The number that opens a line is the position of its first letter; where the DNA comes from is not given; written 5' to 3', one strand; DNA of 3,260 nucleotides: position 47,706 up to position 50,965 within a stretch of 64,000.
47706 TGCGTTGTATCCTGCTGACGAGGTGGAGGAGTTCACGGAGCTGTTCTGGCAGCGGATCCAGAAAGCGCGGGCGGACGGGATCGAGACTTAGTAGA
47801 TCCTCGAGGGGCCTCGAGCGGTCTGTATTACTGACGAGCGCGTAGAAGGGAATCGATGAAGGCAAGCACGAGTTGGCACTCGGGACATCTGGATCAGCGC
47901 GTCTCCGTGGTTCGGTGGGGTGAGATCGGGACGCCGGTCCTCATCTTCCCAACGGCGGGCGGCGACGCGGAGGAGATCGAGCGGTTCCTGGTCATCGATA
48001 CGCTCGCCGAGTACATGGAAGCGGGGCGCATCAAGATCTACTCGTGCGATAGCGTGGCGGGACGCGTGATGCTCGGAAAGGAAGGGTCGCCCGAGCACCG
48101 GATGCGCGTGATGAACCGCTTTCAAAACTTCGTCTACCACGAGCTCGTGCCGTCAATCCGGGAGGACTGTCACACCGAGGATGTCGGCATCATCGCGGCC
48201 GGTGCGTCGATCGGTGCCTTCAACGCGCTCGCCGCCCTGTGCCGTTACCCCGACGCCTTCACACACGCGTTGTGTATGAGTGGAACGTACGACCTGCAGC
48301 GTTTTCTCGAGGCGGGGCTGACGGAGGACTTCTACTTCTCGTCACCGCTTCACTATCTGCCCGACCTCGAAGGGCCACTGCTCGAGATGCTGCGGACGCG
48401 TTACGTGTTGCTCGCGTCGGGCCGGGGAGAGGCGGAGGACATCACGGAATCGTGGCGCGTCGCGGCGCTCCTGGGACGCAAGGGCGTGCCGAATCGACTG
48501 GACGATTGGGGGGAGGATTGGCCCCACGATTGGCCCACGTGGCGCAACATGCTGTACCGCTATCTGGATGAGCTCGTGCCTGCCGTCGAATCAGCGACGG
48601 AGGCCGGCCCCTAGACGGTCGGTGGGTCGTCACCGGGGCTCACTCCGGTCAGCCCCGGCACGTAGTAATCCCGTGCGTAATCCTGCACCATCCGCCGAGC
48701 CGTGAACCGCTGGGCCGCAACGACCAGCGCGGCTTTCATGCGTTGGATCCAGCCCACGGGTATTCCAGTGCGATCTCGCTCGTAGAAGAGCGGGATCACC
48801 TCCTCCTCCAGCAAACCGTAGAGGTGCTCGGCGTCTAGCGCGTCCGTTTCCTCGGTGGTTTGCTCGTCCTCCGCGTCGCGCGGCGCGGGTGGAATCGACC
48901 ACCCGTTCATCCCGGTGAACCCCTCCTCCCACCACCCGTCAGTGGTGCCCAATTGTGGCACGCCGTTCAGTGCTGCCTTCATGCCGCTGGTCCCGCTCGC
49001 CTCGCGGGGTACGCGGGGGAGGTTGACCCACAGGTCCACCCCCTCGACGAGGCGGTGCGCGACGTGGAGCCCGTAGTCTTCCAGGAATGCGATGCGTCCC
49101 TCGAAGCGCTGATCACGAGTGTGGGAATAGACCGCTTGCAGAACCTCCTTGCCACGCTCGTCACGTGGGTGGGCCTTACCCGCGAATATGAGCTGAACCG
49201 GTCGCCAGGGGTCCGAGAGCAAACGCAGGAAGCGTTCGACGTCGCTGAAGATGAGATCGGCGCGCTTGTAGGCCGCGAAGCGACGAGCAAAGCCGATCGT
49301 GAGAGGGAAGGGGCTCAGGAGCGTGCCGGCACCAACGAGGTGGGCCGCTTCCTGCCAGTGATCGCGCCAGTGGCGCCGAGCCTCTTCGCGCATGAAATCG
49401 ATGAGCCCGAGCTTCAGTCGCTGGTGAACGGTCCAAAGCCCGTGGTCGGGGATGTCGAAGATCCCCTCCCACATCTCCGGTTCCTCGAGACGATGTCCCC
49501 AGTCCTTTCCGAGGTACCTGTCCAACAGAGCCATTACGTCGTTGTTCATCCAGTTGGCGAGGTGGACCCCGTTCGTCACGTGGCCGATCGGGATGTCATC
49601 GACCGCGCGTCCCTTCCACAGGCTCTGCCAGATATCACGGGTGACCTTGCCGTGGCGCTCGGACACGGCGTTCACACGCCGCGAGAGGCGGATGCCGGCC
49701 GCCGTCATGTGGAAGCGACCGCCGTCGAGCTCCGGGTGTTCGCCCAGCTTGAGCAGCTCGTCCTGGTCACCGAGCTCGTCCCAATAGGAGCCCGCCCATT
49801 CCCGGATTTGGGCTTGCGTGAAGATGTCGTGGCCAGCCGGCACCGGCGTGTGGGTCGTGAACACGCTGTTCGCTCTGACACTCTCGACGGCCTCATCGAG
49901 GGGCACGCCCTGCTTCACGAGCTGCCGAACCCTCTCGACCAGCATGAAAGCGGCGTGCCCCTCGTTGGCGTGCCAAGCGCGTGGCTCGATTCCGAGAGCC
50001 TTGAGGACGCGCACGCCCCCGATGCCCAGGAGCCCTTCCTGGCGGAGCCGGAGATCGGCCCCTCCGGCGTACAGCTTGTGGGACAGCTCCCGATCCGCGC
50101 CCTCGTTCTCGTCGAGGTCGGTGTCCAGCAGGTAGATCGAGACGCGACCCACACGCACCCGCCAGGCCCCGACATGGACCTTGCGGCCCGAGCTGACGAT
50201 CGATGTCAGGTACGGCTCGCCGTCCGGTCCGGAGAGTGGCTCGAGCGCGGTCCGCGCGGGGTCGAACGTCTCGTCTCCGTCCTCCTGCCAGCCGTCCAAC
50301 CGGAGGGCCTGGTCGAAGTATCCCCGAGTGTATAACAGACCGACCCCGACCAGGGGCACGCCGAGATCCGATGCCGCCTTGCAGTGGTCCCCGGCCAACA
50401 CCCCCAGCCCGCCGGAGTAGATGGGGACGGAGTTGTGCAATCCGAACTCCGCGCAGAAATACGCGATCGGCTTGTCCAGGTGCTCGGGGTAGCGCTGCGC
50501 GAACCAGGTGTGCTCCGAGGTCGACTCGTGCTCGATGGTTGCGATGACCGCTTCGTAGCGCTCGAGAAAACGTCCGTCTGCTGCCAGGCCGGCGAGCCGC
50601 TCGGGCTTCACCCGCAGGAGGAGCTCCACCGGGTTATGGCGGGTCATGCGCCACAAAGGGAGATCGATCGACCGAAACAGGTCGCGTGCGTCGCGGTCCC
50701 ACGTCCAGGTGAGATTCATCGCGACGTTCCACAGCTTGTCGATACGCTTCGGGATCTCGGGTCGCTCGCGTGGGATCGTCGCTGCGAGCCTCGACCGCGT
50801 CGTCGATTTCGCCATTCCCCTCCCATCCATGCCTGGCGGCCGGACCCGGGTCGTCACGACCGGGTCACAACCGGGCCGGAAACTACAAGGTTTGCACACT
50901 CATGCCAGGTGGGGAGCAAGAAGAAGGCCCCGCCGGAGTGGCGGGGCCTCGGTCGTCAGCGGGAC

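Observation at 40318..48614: Seven-gene ATP-grasp / S51-like / esterase block inserted in a glycogen locus: candidate uncharacterised ligase-hydrolase system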

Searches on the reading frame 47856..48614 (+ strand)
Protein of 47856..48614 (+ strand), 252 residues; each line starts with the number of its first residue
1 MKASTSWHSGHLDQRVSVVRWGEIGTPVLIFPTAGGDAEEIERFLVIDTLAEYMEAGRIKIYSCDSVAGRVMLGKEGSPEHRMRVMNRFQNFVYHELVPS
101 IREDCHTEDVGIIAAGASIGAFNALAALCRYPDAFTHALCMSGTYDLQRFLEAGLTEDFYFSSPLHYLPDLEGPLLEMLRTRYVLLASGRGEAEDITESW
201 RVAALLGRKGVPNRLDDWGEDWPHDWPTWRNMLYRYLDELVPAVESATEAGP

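Call 3: search_protein_families(library=pfam, proteins=[window:47856-48614:+], max_evalue=0.01)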
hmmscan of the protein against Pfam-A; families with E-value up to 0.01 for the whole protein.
window:47856-48614:+ (252 aa): 2 families
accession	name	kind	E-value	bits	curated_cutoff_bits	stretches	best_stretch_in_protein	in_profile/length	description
PF00756.26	Esterase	-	3e-10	40.7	22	1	86-148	91-153/251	Putative esterase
PF00326.27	Peptidase_S9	-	0.0062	16.5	22.6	0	111-153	65-107/213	Prolyl oligopeptidase family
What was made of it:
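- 47856..48614 (+): Est2, a short alpha/beta serine esterase and the most constant partner of G4. PF00756 3e-10 (call 3).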

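Call 4: search_protein_families(library=ncbifam, proteins=[window:47856-48614:+], max_evalue=0.01)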
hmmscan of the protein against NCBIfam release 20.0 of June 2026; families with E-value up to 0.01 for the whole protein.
window:47856-48614:+ (252 aa): 3 families
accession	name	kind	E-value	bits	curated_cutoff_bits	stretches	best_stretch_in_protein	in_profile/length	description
NF007758.0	PRK10439.1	equivalog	0.0015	17.6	222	1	87-145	267-327/418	enterochelin esterase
NF007857.0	PRK10566.1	equivalog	0.006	16.4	201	0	99-145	96-142/249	esterase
NF050058.1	e_dPHAscl_type1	hypoth_equivalog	0.0095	15.4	150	0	98-144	92-138/276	extracellular catalytic domain type 1 short-chain-length polyhydroxyalkanoate depolymerase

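Call 36: search_solved_structures(query=window:47856-48614:+, max_evalue=0.1)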
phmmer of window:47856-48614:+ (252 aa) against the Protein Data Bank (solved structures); distinct sequences matched with E-value up to 0.1: 2.
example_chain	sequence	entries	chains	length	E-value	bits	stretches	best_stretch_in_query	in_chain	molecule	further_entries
3gff_A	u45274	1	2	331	0.047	16.2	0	73-140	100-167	IroE-like serine hydrolase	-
1sfr_A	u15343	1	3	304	0.1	15.1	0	88-149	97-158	Antigen 85-A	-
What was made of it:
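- Closest known: Enterobactin esterases Fes/IroD/IroE and CE1 esterases with CBM48-like N-domains. Same: Est2 weakly resembles IroE and Ag85 (call 36).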

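Call 56: search_protein_families(library=padloc, proteins=[window:47856-48614:+], max_evalue=0.001)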
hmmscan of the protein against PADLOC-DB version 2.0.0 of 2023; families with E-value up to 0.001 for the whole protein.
window:47856-48614:+ (252 aa): 0 families

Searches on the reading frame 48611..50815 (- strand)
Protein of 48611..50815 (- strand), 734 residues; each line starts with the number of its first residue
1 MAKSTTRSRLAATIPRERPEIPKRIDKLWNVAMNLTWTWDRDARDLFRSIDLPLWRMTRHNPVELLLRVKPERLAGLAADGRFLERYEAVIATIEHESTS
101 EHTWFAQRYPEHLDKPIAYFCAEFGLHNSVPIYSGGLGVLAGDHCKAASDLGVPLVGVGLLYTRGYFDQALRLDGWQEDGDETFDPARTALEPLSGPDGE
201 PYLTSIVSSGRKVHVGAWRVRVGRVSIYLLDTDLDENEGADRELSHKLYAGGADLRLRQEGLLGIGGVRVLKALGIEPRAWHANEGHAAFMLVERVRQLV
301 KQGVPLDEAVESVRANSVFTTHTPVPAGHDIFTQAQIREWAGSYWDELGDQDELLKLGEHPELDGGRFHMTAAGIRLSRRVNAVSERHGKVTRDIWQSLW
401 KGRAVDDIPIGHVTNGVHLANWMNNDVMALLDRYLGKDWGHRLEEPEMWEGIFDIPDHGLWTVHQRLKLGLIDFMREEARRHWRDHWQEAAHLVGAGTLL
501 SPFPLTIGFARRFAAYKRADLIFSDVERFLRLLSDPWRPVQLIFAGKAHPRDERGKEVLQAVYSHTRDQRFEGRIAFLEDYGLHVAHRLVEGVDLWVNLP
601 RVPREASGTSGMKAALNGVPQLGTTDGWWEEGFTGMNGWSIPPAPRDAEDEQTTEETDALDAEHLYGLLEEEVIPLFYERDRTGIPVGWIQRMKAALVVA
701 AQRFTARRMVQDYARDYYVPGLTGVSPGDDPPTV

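Call 41: search_protein_families(library=pfam, proteins=[window:48611-50815:-], max_evalue=0.001)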
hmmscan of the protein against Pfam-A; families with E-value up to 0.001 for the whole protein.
window:48611-50815:- (734 aa): 2 families
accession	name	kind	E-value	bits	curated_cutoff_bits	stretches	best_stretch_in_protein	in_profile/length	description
PF11897.13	DUF3417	-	4.6e-33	114.4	25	1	21-129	1-108/109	Protein of unknown function (DUF3417)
PF00343.26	Phosphorylase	-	1.8e-25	89.8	27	1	280-627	219-579/713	Carbohydrate phosphorylase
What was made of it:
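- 48611..50815 (-): glgP-type alpha-glucan phosphorylase, convergent with Est2 (4-bp overlap of the stop codons). Pfam DUF3417 4.6e-33 and Phosphorylase 1.8e-25 (call 41).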
